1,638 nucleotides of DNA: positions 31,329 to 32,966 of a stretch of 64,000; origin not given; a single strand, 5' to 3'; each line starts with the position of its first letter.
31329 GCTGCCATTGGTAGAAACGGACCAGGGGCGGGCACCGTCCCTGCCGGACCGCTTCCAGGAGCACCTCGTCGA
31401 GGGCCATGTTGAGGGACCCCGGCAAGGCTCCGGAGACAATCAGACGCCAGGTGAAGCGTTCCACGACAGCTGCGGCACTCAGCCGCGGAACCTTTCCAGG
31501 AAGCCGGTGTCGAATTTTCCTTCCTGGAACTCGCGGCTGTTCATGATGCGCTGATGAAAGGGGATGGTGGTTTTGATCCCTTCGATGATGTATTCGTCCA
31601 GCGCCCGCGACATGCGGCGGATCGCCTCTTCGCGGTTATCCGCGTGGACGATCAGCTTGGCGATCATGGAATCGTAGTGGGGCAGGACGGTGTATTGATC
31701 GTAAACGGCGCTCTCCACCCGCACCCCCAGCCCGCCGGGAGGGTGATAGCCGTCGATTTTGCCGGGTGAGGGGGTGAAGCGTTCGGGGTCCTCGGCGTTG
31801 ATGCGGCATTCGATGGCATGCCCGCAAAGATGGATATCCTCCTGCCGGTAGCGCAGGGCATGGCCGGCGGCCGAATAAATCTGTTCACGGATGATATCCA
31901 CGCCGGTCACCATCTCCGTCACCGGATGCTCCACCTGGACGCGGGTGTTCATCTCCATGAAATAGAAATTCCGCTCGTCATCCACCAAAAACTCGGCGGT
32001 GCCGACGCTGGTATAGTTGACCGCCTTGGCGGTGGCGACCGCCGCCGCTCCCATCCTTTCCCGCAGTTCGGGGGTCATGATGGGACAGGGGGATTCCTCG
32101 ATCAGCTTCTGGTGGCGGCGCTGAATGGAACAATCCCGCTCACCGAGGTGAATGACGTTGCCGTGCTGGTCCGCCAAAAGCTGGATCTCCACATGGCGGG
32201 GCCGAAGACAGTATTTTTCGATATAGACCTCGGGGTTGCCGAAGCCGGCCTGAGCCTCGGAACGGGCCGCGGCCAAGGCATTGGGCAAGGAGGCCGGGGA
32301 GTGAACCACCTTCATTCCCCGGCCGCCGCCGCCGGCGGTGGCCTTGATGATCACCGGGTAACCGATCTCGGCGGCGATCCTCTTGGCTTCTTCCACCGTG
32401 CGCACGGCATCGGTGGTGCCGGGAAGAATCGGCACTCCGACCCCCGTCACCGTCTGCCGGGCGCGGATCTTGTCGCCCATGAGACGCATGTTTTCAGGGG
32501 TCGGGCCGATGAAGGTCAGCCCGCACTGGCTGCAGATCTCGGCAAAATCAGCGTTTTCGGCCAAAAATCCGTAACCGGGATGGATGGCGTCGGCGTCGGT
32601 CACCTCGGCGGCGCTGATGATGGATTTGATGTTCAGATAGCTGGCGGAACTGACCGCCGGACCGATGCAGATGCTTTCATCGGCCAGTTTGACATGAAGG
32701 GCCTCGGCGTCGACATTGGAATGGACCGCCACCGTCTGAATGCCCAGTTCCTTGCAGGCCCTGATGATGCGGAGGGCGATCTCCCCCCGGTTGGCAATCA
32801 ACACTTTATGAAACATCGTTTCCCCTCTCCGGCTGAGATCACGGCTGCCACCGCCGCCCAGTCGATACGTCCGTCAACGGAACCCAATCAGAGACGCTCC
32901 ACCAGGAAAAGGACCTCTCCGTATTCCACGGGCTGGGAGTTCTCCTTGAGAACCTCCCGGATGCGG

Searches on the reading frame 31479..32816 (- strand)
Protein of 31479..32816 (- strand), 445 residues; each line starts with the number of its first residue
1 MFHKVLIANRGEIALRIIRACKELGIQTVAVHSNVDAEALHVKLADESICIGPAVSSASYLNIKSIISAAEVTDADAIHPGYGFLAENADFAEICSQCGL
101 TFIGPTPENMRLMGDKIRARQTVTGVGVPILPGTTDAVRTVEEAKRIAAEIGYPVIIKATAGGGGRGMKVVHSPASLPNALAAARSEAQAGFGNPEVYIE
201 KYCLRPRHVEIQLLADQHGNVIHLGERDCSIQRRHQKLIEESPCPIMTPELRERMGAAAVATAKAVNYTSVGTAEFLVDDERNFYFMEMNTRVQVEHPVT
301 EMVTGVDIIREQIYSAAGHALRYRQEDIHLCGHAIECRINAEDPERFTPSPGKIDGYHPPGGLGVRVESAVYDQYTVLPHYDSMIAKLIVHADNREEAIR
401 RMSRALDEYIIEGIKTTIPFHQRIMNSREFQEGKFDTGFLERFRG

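Call 10: search_protein_families(library=ncbifam, proteins=[window:31479-32816:-])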
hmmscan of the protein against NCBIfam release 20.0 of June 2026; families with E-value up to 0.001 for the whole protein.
window:31479-32816:- (445 aa): 36 families (the best 25 are shown)
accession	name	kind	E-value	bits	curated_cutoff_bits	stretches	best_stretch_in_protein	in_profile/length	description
NF006367.0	PRK08591.1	subfamily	2e-223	742.1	597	1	1-442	1-443/451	acetyl-CoA carboxylase biotin carboxylase subunit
TIGR00514.1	accC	equivalog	1.9e-222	739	626.5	1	1-442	1-443/449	acetyl-CoA carboxylase biotin carboxylase subunit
NF006406.0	PRK08654.1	equivalog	1.5e-211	703.3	739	1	1-442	1-442/499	acetyl-CoA carboxylase biotin carboxylase subunit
NF004085.0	PRK05586.1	equivalog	5e-203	675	723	1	1-442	1-443/448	acetyl-CoA carboxylase biotin carboxylase subunit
NF006286.0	PRK08462.1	equivalog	1.3e-189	630.7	740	1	3-442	5-443/445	acetyl-CoA carboxylase biotin carboxylase subunit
NF009554.0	PRK12999.1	equivalog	1.6e-185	619.1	965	1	1-441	4-453/1147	pyruvate carboxylase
NF005525.0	PRK07178.1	equivalog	8.3e-181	601.7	768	1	1-442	1-441/471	acetyl-CoA carboxylase biotin carboxylase subunit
NF009471.0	PRK12833.1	equivalog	2.3e-178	593.5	686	1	3-442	6-446/467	acetyl-CoA carboxylase biotin carboxylase subunit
NF006287.0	PRK08463.1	equivalog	7.2e-174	579.1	775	1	1-442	1-443/479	acetyl-CoA carboxylase subunit A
TIGR01235.1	pyruv_carbox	equivalog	8.8e-166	553.3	1114.45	1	4-441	1-449/1143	pyruvate carboxylase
TIGR02712.1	urea_carbox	equivalog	3.3e-153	512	1303.85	1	2-443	1-442/1201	urea carboxylase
TIGR01369.1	CPSaseII_lrg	equivalog_domain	1.5e-23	82.5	1027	2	92-322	646-870/1052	carbamoyl-phosphate synthase (glutamine-hydrolyzing) large subunit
NF002378.0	PRK01372.1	subfamily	5.1e-13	48.4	243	1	115-291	100-269/305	D-alanine--D-alanine ligase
TIGR01205.1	D_ala_D_alaTIGR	subfamily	5.4e-13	48.6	245.65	1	87-291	78-285/318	D-alanine--D-alanine ligase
NF003671.0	PRK05294.1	equivalog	3.1e-12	44.9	599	1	19-295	35-306/1058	carbamoyl-phosphate synthase large subunit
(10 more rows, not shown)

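Call 21: list_cluster_members(proteins=[window:31479-32816:-, window:60686-62062:-, window:7024-8052:+, window:14874-17831:+, window:26243-27988:-, window:19540-20274:+])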
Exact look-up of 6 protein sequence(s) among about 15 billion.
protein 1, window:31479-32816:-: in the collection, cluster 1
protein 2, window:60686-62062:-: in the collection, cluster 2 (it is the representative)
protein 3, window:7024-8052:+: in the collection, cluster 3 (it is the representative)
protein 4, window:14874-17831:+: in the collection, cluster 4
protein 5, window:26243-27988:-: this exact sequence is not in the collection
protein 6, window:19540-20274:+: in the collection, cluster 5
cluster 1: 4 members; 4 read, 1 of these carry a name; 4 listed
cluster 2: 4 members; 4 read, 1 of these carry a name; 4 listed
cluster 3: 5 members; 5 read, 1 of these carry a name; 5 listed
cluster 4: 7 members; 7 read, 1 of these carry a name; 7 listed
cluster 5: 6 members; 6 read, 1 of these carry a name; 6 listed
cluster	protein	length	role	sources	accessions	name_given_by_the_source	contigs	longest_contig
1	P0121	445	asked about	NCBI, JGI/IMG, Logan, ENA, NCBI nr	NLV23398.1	MAG: acetyl-CoA carboxylase biotin carboxylase subunit [Deltaproteobacteria bacterium] | acetyl-CoA carboxylase biotin carboxylase subunit [Deltaproteobacteria bacterium]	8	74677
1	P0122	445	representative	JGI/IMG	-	-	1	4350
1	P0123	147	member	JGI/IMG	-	-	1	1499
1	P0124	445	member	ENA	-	-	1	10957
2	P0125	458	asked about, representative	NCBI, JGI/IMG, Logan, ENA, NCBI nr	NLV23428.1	MAG: TrpB-like pyridoxal phosphate-dependent enzyme [Deltaproteobacteria bacterium] | TrpB-like pyridoxal phosphate-dependent enzyme [Deltaproteobacteria bacterium]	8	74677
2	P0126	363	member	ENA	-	-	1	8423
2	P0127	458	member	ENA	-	-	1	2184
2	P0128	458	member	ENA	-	-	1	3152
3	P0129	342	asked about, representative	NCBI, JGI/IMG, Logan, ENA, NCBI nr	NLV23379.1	MAG: HAD-IIIC family phosphatase [Deltaproteobacteria bacterium] | HAD-IIIC family phosphatase [Deltaproteobacteria bacterium]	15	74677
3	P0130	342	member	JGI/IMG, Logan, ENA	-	-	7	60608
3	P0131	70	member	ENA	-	-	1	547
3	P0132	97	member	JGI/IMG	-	-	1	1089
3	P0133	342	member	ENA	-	-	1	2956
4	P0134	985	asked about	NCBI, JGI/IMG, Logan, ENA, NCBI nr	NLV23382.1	MAG: type I polyketide synthase [Deltaproteobacteria bacterium] | type I polyketide synthase [Deltaproteobacteria bacterium]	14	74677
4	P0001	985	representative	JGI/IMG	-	-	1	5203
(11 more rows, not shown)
